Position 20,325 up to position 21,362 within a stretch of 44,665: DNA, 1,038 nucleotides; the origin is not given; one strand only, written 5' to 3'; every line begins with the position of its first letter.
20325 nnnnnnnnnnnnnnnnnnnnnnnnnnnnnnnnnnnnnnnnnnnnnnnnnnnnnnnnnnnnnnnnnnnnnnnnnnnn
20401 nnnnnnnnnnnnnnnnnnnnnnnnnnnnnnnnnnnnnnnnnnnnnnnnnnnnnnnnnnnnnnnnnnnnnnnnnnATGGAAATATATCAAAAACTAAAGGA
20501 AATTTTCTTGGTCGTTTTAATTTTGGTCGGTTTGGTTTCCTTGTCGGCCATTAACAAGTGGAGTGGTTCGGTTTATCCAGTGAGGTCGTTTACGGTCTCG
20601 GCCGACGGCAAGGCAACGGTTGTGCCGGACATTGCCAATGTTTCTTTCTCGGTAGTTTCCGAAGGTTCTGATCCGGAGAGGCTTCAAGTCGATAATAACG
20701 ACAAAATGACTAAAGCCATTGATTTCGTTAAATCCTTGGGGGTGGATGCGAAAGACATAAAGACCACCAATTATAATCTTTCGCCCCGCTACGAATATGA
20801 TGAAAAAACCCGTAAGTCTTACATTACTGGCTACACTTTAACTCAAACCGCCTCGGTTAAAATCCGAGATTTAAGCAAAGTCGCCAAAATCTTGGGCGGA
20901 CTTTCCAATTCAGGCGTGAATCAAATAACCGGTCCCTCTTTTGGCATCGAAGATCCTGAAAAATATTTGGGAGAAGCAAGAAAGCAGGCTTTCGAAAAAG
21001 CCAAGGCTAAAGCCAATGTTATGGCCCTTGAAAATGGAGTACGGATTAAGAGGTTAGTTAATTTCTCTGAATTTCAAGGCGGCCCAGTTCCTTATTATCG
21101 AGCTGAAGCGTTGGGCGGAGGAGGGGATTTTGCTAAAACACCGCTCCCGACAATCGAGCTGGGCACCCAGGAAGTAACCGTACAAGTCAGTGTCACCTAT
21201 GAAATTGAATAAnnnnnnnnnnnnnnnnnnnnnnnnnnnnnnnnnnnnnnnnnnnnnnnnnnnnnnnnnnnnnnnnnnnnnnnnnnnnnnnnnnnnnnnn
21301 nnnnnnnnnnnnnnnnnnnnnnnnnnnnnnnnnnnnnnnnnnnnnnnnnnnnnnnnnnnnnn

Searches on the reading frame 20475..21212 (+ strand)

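Call 3: search_protein_families(library=pfam, proteins=[window:20475-21212:+], max_evalue=0.01)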
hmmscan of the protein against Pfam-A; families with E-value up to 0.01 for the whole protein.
window:20475-21212:+ (245 aa): 1 family
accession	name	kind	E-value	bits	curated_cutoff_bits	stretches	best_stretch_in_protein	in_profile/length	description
PF04402.19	SIMPL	-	3.9e-49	168.1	25.2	1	40-242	2-205/205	Protein of unknown function (DUF541)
